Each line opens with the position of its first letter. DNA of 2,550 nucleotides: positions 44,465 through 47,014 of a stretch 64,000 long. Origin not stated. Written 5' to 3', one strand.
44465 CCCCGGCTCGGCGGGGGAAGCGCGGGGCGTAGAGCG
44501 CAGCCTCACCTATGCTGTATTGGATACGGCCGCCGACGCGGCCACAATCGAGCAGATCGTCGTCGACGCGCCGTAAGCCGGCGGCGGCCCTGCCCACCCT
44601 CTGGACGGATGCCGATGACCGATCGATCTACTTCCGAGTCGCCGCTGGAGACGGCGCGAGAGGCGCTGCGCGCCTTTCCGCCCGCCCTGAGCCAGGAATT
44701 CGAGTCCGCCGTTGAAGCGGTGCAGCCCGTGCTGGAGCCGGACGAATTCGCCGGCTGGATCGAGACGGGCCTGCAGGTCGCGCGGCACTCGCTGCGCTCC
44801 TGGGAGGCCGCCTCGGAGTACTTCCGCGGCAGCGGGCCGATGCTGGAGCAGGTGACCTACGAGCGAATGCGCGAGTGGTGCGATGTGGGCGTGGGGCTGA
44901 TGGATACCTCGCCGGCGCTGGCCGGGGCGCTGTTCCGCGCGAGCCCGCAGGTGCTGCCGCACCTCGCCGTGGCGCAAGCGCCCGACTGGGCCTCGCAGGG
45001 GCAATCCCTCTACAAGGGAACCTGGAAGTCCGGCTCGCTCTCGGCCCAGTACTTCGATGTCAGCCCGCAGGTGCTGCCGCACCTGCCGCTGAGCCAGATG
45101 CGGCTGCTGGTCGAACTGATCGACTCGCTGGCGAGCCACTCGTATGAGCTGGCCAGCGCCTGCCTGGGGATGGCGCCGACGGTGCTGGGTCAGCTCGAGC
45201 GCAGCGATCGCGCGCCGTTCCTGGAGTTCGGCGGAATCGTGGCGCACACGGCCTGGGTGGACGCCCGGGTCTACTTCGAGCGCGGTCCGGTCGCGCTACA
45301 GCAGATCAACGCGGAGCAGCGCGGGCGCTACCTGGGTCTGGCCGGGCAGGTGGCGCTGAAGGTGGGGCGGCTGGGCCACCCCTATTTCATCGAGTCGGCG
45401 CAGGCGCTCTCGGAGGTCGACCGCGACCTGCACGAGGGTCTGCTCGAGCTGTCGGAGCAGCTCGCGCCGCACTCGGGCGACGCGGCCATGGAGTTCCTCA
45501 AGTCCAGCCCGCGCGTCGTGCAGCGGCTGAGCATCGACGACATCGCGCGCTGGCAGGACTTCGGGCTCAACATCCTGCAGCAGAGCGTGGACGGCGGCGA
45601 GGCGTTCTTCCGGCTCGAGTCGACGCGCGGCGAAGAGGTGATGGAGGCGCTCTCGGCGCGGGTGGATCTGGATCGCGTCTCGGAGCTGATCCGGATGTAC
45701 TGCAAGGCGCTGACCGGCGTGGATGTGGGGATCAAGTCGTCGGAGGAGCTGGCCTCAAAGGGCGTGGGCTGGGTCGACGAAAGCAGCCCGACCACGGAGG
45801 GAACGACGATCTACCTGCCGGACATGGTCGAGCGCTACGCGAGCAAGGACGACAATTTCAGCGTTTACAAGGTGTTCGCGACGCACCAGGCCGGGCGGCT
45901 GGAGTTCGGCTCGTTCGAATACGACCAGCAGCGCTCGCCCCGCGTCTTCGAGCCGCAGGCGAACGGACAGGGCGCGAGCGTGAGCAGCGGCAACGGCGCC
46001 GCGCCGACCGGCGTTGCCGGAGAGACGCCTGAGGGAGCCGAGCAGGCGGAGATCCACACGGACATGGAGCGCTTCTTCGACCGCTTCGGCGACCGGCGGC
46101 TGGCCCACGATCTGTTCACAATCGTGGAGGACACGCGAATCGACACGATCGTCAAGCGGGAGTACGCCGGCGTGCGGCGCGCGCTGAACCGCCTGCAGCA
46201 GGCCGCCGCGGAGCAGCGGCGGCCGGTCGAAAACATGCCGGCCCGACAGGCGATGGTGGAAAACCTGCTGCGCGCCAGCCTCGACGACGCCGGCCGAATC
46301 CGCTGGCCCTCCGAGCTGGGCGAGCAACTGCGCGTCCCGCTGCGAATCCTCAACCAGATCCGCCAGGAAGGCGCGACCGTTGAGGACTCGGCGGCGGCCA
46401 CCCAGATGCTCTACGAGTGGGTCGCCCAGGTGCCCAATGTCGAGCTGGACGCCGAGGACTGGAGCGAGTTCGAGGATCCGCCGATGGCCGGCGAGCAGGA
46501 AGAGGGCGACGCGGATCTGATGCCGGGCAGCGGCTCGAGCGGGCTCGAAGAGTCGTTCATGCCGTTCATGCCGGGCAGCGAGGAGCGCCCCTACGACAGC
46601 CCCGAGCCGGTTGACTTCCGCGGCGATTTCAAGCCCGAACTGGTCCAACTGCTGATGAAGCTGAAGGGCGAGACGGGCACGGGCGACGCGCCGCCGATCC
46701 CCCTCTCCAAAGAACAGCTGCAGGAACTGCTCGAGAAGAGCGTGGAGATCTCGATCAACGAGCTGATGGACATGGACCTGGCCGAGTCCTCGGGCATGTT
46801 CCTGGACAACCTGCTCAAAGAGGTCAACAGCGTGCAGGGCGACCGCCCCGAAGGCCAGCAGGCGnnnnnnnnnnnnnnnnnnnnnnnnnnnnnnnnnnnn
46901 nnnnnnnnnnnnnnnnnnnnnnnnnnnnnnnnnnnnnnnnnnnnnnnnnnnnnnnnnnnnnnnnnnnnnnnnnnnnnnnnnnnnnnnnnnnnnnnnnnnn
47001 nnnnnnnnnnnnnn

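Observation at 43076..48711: CbbQ-like AAA+ ATPase - metallophosphoesterase - 1100-aa CbbO/NorD-like vWA protein - membrane protein - coiled-coil TM protein cluster with no Rubisco or NOR context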

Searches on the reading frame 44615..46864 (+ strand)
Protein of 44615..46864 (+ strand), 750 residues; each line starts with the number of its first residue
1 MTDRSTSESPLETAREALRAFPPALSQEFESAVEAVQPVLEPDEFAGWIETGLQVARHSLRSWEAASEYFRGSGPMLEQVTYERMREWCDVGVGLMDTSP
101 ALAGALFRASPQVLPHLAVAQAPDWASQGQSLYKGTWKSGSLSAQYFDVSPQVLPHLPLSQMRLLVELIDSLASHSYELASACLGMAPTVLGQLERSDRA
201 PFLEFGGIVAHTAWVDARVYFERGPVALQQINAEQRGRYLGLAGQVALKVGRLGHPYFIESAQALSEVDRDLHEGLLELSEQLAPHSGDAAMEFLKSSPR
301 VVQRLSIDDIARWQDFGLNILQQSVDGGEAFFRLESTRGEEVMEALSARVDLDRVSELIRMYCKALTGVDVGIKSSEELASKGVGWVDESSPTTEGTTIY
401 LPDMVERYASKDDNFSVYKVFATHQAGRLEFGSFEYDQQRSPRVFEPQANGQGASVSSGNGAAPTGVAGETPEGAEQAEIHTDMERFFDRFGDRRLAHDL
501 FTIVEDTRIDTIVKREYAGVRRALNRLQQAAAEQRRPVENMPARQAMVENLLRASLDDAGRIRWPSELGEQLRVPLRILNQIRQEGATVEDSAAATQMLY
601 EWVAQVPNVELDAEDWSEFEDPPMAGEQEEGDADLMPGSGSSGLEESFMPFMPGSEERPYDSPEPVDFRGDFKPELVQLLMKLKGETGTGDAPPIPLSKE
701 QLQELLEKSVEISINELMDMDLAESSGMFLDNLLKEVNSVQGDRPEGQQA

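Call 34: search_protein_representatives(protein=window:44615-46864:+)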
Query: 750 residues. Proteins with E-value up to 0.001 (for the whole library): 1133; up to 1e-10: 634; up to 1e-30: 197. The best 150 are listed.
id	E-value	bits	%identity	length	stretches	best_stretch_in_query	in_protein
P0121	2.0e-242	823.0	56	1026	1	9-745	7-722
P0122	2.0e-182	624.7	83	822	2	63-292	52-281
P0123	1.3e-157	542.7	44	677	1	17-641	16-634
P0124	3.9e-153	527.9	45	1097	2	120-739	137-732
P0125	7.0e-151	520.5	48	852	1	165-744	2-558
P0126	3.5e-149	514.8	39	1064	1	17-737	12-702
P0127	3.3e-142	491.8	39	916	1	11-740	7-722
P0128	2.8e-135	468.9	34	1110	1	8-737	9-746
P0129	2.8e-134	465.6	38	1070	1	14-735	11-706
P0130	2.0e-130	452.8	46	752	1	16-534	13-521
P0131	2.5e-130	452.5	36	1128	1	15-741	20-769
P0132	6.5e-128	444.5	34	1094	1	7-748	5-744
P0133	3.3e-123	429.0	35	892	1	1-747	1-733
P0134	2.2e-121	422.9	39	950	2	229-738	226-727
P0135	2.6e-121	422.7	36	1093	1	13-747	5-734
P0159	1.2e-85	304.8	27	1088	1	20-741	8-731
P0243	8.5e-42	159.9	26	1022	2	32-436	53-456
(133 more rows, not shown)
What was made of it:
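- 44615..47917 (+): Long CbbO/NorD-type VWA adaptor, 1100 aa. The family has 1133 cluster representatives with E<=1e-3 for the N-terminal 750 aa (call 34).
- The N-terminal region alone finds 1133 cluster representatives (call 34).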

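Call 37: find_homologous_proteins(query=P0243, max_evalue=1e-10)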
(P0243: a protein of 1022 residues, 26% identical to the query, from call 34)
Query P0243 (1022 aa): 53 proteins with E <= 1e-10 among 8000 candidates.
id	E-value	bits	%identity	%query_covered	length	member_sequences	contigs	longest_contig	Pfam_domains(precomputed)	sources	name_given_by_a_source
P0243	0.0e+0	2307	100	100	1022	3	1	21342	PF00092.35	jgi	-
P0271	0.0e+0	1692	73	100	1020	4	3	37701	PF00092.35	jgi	-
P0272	0.0e+0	1684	72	100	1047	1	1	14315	PF00092.35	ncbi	-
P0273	0.0e+0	1510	66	100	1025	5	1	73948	PF00092.35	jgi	-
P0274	0.0e+0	1354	60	100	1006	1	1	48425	PF00092.35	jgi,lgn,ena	-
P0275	0.0e+0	1333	59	99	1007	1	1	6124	PF00092.35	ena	-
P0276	0.0e+0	1330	59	98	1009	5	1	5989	PF00092.35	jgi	jgi:hypothetical protein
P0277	0.0e+0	1325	59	99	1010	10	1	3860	PF00092.35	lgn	-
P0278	0.0e+0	1189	55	100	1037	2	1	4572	PF00092.35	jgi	jgi:nitric oxide reductase NorD protein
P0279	0.0e+0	1157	53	100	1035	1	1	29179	-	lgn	-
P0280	0.0e+0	1155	54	100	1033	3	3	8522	-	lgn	-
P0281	0.0e+0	1154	54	100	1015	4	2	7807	PF00092.35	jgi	-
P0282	0.0e+0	1132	52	100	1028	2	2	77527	PF00092.35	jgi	-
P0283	0.0e+0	1113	53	99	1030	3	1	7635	-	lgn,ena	-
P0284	0.0e+0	1085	52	97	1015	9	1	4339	PF00092.35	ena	-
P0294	2.1e-278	944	47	97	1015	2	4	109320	PF00092.35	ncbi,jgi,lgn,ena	-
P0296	3.6e-274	930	45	97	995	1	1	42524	PF00092.35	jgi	-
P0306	2.6e-39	153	32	30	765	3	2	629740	PF00092.35,PF05762.21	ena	-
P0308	8.1e-37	145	32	30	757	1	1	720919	PF00092.35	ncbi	ncbi:MAG: VWA domain-containing protein [Alphaproteobacteria bacterium]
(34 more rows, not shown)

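Call 38: find_encoding_contigs(protein=P0294, flank=8000, max_places=2)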
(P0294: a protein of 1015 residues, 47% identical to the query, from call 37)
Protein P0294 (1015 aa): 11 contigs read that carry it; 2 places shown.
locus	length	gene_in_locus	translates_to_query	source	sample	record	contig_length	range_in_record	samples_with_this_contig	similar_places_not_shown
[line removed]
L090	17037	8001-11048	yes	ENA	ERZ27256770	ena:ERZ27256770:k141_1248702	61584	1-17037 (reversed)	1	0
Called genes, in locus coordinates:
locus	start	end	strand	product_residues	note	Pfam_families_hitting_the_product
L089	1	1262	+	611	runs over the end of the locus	PF02730:AFOR_N, PF01314:AFOR_C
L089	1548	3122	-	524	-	PF03853:YjeF_N, PF01256:Carb_kinase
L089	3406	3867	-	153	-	PF01575:MaoC_dehydratas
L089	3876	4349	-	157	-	PF13452:FAS1_DH_region, PF22622:MFE-2_hydrat-2_N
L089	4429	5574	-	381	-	PF02771:Acyl-CoA_dh_N, PF02770:Acyl-CoA_dh_M, PF00441:Acyl-CoA_dh_1, PF08028:Acyl-CoA_dh_2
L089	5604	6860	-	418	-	PF02771:Acyl-CoA_dh_N, PF02770:Acyl-CoA_dh_M, PF00441:Acyl-CoA_dh_1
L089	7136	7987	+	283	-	PF07728:AAA_5, PF08406:CbbQ_C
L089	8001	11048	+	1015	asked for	PF00092:VWA (weak)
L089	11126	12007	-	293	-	PF02653:BPD_transp_2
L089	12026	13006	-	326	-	PF02653:BPD_transp_2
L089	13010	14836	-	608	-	PF00501:AMP-binding, PF23562:AMP-binding_C_3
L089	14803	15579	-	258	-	PF00005:ABC_tran, PF13304:AAA_21 (faint)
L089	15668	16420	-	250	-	PF00005:ABC_tran, PF12399:BCA_ABC_TP_C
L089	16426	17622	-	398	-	PF13458:Peripla_BP_6, PF01094:ANF_receptor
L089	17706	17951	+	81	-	-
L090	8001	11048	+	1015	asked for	PF00092:VWA (weak)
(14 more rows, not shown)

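Call 39: find_encoding_contigs(protein=P0273, flank=8000, max_places=2)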
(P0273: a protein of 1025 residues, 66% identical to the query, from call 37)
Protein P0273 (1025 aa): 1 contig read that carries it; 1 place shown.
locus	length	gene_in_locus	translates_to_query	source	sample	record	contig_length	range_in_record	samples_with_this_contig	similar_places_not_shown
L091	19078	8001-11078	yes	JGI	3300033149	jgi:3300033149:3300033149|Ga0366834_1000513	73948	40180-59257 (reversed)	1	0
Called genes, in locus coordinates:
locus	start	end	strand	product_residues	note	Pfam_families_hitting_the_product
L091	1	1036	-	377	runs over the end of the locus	PF01966:HD, PF13286:HD_assoc (weak)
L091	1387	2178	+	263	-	PF01026:TatD_DNase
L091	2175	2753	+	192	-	PF02545:Maf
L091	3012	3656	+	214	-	PF12945:PilZNR, PF07238:PilZ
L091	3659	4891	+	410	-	PF11871:DUF3391, PF13487:HD_5, PF01966:HD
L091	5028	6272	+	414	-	PF11871:DUF3391, PF13487:HD_5, PF01966:HD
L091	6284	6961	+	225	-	PF01168:Ala_racemase_N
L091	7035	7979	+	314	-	PF07728:AAA_5, PF08406:CbbQ_C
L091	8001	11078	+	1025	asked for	PF00092:VWA (weak)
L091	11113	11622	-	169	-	PF14512:TM1586_NiRdase (faint), PF00881:Nitroreductase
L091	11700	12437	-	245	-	PF08032:SpoU_sub_bind, PF00588:SpoU_methylase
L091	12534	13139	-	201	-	PF00625:Guanylate_kin, PF13238:AAA_18 (weak), PF13401:AAA_22 (faint)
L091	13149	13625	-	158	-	PF04025:RemA-like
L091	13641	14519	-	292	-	PF03755:YicC-like_N, PF08340:YicC-like_C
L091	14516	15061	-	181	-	PF14385:DUF4416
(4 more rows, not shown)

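Call 45: find_encoding_contigs(protein=P0306, flank=7000, max_places=1)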
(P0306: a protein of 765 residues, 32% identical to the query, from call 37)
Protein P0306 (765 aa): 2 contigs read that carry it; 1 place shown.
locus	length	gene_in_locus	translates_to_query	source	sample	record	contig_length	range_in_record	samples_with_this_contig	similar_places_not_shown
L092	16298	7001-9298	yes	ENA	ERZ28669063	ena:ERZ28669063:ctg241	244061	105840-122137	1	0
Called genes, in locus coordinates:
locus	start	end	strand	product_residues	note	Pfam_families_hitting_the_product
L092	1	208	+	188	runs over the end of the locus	PF10518:TAT_signal (weak), PF13433:Peripla_BP_5, PF13458:Peripla_BP_6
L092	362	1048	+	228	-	PF13433:Peripla_BP_5, PF13458:Peripla_BP_6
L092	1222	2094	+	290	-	PF02653:BPD_transp_2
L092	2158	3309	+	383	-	PF02653:BPD_transp_2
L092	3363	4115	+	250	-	PF00005:ABC_tran, PF12399:BCA_ABC_TP_C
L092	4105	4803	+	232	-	PF13476:AAA_23 (weak), PF00005:ABC_tran, PF13304:AAA_21 (faint)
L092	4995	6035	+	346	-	PF00795:CN_hydrolase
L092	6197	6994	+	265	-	PF12774:AAA_6 (faint), PF07728:AAA_5, PF08406:CbbQ_C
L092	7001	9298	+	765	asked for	PF05762:VWA_CoxE (faint), PF00092:VWA (weak)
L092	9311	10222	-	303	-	PF00892:EamA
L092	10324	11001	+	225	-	PF13462:Thioredoxin_4, PF01323:DSBA (faint)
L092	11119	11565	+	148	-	PF02814:UreE_N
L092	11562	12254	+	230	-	PF01730:UreF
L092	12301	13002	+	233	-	PF00547:Urease_gamma, PF00699:Urease_beta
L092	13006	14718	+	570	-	PF00449:Urease_alpha, PF07969:Amidohydro_3 (faint), PF01979:Amidohydro_1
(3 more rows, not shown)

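Call 46: find_encoding_contigs(protein=P0308, flank=7000, max_places=1)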
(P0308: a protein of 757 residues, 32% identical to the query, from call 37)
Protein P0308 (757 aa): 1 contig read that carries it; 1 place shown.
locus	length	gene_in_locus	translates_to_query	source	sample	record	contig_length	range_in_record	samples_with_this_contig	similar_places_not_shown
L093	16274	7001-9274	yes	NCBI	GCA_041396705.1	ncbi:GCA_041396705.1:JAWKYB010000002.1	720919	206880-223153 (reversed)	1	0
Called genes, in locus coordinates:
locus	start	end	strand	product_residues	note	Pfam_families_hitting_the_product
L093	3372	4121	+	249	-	PF00005:ABC_tran, PF13304:AAA_21 (faint), PF12399:BCA_ABC_TP_C (weak)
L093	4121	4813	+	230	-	PF00005:ABC_tran, PF13304:AAA_21 (faint)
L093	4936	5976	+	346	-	PF00795:CN_hydrolase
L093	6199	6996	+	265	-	PF07728:AAA_5, PF08406:CbbQ_C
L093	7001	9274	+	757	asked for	PF00092:VWA (faint)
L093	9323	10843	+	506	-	PF01425:Amidase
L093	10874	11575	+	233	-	-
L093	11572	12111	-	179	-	PF02525:Flavodoxin_2, PF03358:FMN_red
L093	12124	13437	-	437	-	PF06808:DctM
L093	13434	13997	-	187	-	PF04290:DctQ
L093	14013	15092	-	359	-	PF03480:DctP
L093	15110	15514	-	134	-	PF03795:YCII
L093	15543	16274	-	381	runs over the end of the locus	PF02515:CoA_transf_3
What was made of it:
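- Closest known: CbbQO Rubisco activase. Different: The 760-aa relatives I used sit beside amidase genes (calls 45, 46).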

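Call 47: find_encoding_contigs(protein=P0128, flank=8000, max_places=2)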
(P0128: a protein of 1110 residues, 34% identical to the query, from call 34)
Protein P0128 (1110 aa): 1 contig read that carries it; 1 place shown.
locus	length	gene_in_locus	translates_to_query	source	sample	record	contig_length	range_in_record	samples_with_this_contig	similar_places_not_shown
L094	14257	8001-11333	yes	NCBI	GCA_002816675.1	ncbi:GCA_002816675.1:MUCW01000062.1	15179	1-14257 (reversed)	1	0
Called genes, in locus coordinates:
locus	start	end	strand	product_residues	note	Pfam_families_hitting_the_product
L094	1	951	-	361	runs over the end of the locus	PF01966:HD, PF13286:HD_assoc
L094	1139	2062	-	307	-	PF05368:NmrA, PF13460:NAD_binding_10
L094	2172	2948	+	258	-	PF00378:ECH_1, PF16113:ECH_2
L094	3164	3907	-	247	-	-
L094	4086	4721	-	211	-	PF00085:Thioredoxin (faint), PF00578:AhpC-TSA, PF08534:Redoxin, PF13098:Thioredoxin_2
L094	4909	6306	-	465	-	PF12390:Se-cys_synth_N, PF03841:SelA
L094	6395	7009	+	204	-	PF01121:CoaE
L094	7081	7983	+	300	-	PF07728:AAA_5, PF08406:CbbQ_C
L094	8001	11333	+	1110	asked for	-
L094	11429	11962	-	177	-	PF07920:DUF1684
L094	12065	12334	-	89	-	-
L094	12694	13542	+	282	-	PF13379:NMT1_2 (weak), PF09084:NMT1, PF12974:Phosphonate-bd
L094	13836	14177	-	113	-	-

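Call 48: find_encoding_contigs(protein=P0159, flank=8000, max_places=2)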
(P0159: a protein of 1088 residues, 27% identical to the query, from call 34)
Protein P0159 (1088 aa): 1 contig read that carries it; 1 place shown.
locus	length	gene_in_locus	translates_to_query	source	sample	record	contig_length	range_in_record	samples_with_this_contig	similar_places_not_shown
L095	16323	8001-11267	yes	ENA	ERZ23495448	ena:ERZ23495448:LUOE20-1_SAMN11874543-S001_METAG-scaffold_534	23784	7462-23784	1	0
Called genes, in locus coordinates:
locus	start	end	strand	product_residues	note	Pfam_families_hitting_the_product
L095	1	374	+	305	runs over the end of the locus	PF01619:Pro_dh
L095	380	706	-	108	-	-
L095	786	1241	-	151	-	PF14588:YjgF_endoribonc, PF01042:Ribonuc_L-PSP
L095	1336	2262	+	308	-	PF01436:NHL (faint)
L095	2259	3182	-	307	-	PF14238:DUF4340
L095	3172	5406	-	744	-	PF01061:ABC2_membrane, PF12679:ABC2_membrane_2, PF12730:ABC2_membrane_4 (weak), PF13346:ABC2_membrane_5 (weak), PF23357:DUF7088, PF09822:ABC_transp_aux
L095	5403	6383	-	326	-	PF00005:ABC_tran, PF13304:AAA_21 (faint), PF13732:DrrA1-3_C (weak)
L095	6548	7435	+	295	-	PF07728:AAA_5, PF08406:CbbQ_C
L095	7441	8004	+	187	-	PF00293:NUDIX, PF22327:Nudt16-like (weak)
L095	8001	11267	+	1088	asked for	-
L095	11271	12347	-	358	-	PF14238:DUF4340 (faint)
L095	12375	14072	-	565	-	PF23357:DUF7088, PF09822:ABC_transp_aux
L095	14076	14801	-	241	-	PF01061:ABC2_membrane, PF12730:ABC2_membrane_4 (weak), PF12679:ABC2_membrane_2, PF12698:ABC2_membrane_3, PF13346:ABC2_membrane_5 (weak)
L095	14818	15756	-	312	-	PF00005:ABC_tran, PF13304:AAA_21 (faint)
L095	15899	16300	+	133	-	PF01327:Pep_deformylase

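Call 54: search_protein_families(library=pfam, proteins=[L095:7441-8004:+], max_evalue=0.001)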
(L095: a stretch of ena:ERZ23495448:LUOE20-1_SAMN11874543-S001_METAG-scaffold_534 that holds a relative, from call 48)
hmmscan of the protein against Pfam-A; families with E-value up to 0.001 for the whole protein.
L095:7441-8004:+ (187 aa): 2 families
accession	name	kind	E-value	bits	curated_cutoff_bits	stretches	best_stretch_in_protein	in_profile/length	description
PF00293.34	NUDIX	-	8.2e-13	49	21.1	1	27-138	4-118/134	NUDIX domain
PF22327.2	Nudt16-like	-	3.2e-06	27.6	27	1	32-94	15-71/161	U8 snoRNA-decapping enzyme-like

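Call 56: find_related_loci(query=A3, collection=metagenome_contigs, flank=6000)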
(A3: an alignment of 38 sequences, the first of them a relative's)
Query A3 (1088 aa) in metagenome_contigs; peptide patterns used: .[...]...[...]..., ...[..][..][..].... (x = any residue, [..] = any of these).
600 stretches matched a pattern (row limit reached: there are more); 594 encode a relative of the query (tblastn E <= 1e-3); the best 80 are kept; 80 distinct loci.
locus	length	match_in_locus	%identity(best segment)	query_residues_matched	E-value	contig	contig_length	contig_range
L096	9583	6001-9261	77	4-1088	0e+0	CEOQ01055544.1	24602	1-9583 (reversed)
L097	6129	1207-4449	43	2-1088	0e+0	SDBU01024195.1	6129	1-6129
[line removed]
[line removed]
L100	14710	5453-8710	43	8-1088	0e+0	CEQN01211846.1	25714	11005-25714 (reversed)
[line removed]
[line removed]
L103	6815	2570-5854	43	6-1088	0e+0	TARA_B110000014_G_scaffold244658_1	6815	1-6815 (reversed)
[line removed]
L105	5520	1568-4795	43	1-1088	0e+0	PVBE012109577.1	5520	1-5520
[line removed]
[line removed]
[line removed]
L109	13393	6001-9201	43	8-1088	0e+0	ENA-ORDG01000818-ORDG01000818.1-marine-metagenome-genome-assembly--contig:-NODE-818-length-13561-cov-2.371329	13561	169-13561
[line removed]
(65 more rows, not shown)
